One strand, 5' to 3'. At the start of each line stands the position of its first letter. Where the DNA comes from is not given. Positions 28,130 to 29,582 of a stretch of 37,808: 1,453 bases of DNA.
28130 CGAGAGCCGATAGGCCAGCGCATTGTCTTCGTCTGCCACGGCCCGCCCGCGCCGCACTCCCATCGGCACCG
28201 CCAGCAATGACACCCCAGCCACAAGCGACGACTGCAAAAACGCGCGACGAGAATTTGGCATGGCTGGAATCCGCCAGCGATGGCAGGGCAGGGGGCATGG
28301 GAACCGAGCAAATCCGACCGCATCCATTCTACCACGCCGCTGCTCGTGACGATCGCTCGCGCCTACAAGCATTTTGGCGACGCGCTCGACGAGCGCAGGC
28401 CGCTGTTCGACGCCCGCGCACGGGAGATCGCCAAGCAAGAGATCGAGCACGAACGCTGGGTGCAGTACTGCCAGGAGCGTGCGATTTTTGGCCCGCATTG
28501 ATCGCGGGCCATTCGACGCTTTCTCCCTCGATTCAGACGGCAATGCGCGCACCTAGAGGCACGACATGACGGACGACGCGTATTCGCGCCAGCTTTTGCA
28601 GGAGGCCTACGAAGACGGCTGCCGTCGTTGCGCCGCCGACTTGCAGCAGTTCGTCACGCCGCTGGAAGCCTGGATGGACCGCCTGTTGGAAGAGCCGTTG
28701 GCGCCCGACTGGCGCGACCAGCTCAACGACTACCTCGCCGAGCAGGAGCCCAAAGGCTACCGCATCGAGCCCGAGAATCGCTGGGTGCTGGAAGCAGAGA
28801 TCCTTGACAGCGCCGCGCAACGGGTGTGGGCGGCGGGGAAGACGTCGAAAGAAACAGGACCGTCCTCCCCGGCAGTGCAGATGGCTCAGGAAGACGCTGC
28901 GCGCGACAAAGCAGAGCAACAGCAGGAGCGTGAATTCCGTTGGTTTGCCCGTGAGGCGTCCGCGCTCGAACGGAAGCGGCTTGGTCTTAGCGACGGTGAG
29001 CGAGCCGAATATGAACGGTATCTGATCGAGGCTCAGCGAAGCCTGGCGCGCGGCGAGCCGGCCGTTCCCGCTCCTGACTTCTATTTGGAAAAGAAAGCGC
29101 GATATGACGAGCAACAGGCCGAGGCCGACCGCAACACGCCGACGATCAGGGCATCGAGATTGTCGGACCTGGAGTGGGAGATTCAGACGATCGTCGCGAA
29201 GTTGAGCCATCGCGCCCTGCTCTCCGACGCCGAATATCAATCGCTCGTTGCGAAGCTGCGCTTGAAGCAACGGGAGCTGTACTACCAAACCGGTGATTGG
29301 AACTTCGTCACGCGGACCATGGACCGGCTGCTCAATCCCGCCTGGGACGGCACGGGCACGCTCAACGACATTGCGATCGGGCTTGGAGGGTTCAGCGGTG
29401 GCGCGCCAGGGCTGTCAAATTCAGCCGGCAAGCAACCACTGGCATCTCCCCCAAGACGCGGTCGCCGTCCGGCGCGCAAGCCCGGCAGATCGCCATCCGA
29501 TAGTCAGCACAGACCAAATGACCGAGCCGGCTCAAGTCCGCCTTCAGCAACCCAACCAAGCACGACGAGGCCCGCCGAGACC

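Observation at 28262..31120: Polymorphic-toxin-like islet inserted between two minus-strand metabolic operons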

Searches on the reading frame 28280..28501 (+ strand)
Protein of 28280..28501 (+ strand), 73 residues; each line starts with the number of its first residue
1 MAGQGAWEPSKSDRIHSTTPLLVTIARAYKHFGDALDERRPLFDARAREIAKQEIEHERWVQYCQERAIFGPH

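Call 3: search_protein_families(library=pfam, proteins=[window:28280-28501:+], max_evalue=1)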
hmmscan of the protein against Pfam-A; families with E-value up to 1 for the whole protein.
window:28280-28501:+ (73 aa): 0 families

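Call 4: search_protein_families(library=ncbifam, proteins=[window:28280-28501:+], max_evalue=1)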
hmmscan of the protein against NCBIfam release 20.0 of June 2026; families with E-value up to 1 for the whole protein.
window:28280-28501:+ (73 aa): 0 families

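Call 79: search_protein_families(library=padloc, proteins=[window:28280-28498:+], max_evalue=0.01)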
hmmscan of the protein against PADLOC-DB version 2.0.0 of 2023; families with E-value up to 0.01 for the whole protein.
window:28280-28498:+ (73 aa): 0 families

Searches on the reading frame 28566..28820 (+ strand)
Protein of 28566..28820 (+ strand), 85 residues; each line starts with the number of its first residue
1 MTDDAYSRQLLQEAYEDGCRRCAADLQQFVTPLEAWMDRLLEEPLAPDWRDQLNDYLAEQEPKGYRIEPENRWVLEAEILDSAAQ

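Call 83: find_related_loci(query=A6, collection=metagenome_contigs, flank=8000)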
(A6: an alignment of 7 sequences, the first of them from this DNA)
Query A6 (85 aa) in metagenome_contigs; peptide patterns used: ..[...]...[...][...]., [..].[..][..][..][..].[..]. (x = any residue, [..] = any of these).
600 stretches matched a pattern, but none encodes a relative of the query by tblastn (E <= 1e-3).

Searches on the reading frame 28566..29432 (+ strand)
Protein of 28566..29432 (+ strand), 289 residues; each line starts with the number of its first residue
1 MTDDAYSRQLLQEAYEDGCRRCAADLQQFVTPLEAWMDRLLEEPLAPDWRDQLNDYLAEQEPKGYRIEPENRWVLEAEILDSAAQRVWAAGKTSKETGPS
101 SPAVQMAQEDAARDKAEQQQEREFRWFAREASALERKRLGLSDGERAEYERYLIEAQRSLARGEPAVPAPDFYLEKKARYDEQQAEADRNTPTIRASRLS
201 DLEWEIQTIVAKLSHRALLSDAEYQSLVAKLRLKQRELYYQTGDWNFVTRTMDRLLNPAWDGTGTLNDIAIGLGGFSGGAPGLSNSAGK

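Call 48: search_protein_representatives(protein=window:28566-29432:+)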
Query: 289 residues. Proteins with E-value up to 0.001 (for the whole library): 47; up to 1e-10: 16; up to 1e-30: 4. The best 47 are listed.
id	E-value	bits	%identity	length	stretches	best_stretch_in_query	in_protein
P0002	4.8e-114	397.0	68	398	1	1-282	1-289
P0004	7.8e-79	281.5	52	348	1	2-284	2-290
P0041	1.4e-37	146.2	76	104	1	1-91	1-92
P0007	5.3e-36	141.0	44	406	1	100-286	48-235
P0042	1.5e-18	83.7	42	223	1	9-114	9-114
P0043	1.4e-17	80.6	56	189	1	8-87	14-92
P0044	3.8e-17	79.1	50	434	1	2-89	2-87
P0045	7.9e-16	74.8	47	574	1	9-119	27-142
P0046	8.2e-16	74.7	50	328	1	9-86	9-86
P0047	5.5e-15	72.0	35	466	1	99-279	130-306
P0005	3.0e-14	69.6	48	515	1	9-94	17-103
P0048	1.4e-13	67.4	76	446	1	37-85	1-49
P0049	2.3e-12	63.4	36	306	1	128-284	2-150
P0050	2.4e-12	63.3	56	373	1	116-185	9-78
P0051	2.7e-12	63.2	39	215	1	16-131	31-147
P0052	1.3e-11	60.9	31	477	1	15-281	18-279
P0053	3.8e-10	56.1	28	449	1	11-286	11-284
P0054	4.4e-10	56.0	32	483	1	30-288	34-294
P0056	2.3e-07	47.0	28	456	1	37-185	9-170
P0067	8.7e-06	41.9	45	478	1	24-87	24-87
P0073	5.9e-05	39.1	26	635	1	14-185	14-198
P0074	7.7e-05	38.7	30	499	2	100-283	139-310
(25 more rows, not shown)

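Call 50: search_protein_families(library=pfam, proteins=[P0044, P0045, P0047, P0052, P0053, P0054, P0056, P0067, P0073, P0074], max_evalue=0.01)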
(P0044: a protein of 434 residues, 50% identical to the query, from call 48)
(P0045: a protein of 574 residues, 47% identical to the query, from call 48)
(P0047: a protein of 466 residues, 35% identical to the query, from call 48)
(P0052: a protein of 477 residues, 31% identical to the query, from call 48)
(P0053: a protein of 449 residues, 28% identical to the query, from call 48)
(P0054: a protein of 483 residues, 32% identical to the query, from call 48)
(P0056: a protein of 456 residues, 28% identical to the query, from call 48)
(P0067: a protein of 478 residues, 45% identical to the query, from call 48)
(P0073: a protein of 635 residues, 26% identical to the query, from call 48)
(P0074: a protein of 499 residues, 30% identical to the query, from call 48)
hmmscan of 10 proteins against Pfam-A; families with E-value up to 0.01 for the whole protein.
P0044 (434 aa): 0 families

P0045 (574 aa): 1 family
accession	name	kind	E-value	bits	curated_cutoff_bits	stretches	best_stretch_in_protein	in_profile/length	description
PF21111.3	CDI_toxin_EC869_like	-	6.4e-14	52.7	27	1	466-570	16-122/123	CDI toxin restriction endonuclease-like domain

P0047 (466 aa): 0 families

P0052 (477 aa): 0 families

P0053 (449 aa): 0 families

P0054 (483 aa): 0 families

P0056 (456 aa): 0 families

P0067 (478 aa): 0 families

P0073 (635 aa): 0 families

P0074 (499 aa): 0 families

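Call 56: search_solved_structures(query=A5, max_evalue=10)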
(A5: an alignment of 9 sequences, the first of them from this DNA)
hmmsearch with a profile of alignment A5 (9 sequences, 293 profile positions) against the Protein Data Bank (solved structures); distinct sequences matched with E-value up to 10: 0.

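Call 67: predict_structure(alignment_id=A5)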
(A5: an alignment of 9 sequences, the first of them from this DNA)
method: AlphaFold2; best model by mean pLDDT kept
length: 282 residues; sequences in the alignment: 9
mean_pLDDT: 68.3   pTM: 0.37
mean pLDDT of the five models: 68.3, 68.2, 65.8, 64.3, 62.5
residues with pLDDT >= 90: 19; 70-90: 145; 50-70: 61; < 50: 57
segments of 3 or more residues with pLDDT < 50: 93-106, 190-198, 243-248, 258-282
pLDDT, mean of each block of 10 residues (from residue 1): 63 66 70 85 85 88 76 79 68 38 49 67 81 86 92 84 80 87 67 40 77 84 79 68 50 50 35 29 26
secondary structure, 60 per line:
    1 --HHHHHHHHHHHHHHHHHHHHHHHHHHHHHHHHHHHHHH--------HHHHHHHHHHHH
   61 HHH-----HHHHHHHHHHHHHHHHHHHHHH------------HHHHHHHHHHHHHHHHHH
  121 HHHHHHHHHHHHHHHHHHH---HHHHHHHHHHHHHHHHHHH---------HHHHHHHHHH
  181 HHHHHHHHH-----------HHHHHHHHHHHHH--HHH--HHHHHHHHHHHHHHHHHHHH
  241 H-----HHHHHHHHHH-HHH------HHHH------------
elements in order: H3-40 H49-63 H69-90 H103-139 H143-161 H171-189 H201-213 H221-241 H247-256 H267-270

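Call 70: fold_search(model_id=the predicted structure, library=pdb)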
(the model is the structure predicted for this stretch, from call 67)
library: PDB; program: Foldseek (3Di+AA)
matches with E <= 10: 44; with E <= 0.001: 0
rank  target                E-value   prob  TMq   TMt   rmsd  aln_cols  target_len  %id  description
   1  8rbz_a                2.1e+00  0.04  0.13  0.05  37.5       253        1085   14  Structure of Integrator-PP2A-SOSS-CTD post-termination complex (released 2024-02-07)
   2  5jpz_B                2.2e+00  0.04  0.14  0.09  20.0       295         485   13  Crystal structure of HAT domain of human Squamous Cell Carcinoma Antigen Recognized By T Cells 3, SART3 (TIP110) (released 2016-05-11)
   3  7mwr_B                2.4e+00  0.07  0.12  0.14  17.3       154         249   18  Structure of De Novo designed beta sheet heterodimer LHD101A53/B4 (released 2022-01-19)
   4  8as8_E                2.9e+00  0.04  0.14  0.08  27.4       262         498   12  E. coli Wadjet JetABC monomer (released 2022-12-14)
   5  7pwj_FFF              3.0e+00  0.04  0.10  0.15  16.9       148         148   13  dUTPase from human in complex with Stl (released 2022-12-28)
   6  5vo5                  3.2e+00  0.09  0.17  0.22  16.5       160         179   11  Crystal structure of Lgd-Shrub complex, single chain fusion (released 2017-06-14)
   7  3rqf_D                4.5e+00  0.07  0.16  0.22  16.3       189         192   12  Cerebral cavernous malformation 3 (CCM3) in complex with paxillin LD2 (released 2011-06-01)
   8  8ap7_O                4.5e+00  0.06  0.11  0.26  16.2        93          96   15  membrane region of the Trypanosoma brucei mitochondrial ATP synthase dimer (released 2022-10-26)
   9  6s3l_B                4.7e+00  0.03  0.12  0.15  15.2       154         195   10  Structure of the core of the flagellar export apparatus from Vibrio mimicus, the FliPQR-FlhB complex. (released 2020-03-25)
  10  9c3h_SB               5.0e+00  0.04  0.12  0.14  24.1       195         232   11  Structure of the CNOT3-bound human 80S ribosome with tRNA-ARG in the P-site. (released 2024-12-04)
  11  9a7s_A                5.3e+00  0.04  0.14  0.16  20.0       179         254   14  Integrative model of RPSD-RPOB by crosslinking MS and deep learning (released 2024-09-18)
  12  7pua_Ca               5.3e+00  0.02  0.13  0.09  22.6       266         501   13  Middle assembly intermediate of the Trypanosoma brucei mitoribosomal small subunit (released 2022-03-02)
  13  8rrk_A                5.6e+00  0.03  0.15  0.18  22.7       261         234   15  14-3-3 sigma complexed with an optimized phosphopeptide (released 2025-02-12)
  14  9g3d_B                5.6e+00  0.03  0.14  0.11  23.3       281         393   13  Cryo-EM structure of SbmA in the inward-facing-narrow conformation bound to 2 sybodies (released 2025-07-23)
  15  7vop_W                5.6e+00  0.03  0.15  0.07  20.8       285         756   16  Cryo-EM structure of Xenopus laevis nuclear pore complex cytoplasmic ring subunit (released 2022-02-02)
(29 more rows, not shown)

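Call 86: find_encoding_contigs(protein=P0045, flank=8000, max_places=1)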
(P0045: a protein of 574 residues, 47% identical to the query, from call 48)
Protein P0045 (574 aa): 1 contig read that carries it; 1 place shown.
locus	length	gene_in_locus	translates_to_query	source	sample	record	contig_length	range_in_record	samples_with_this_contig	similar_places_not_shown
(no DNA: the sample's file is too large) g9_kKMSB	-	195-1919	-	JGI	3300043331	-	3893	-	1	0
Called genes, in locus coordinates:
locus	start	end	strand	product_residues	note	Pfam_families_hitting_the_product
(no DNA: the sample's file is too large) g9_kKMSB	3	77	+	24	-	?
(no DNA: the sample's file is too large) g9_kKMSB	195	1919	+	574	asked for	PF21111:CDI_toxin_EC869_like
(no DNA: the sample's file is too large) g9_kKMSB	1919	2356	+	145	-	PF07262:CdiI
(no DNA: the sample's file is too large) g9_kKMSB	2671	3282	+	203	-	PF15648:Tox-REase-5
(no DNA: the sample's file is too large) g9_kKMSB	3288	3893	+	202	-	?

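Call 87: find_encoding_contigs(protein=P0052, flank=8000, max_places=1)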
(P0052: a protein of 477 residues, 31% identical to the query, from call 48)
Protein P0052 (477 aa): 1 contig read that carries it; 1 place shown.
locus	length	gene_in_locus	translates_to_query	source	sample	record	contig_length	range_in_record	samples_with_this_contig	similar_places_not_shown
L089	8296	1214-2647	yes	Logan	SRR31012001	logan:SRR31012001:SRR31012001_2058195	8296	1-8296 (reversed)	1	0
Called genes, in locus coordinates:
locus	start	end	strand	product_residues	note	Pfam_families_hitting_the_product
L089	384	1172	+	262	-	-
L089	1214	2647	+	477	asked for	-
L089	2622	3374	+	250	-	-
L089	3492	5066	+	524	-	-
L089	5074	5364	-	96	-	-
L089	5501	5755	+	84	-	-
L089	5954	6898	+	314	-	-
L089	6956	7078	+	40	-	-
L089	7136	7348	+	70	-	-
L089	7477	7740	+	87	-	PF01197:Ribosomal_L31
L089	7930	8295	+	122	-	?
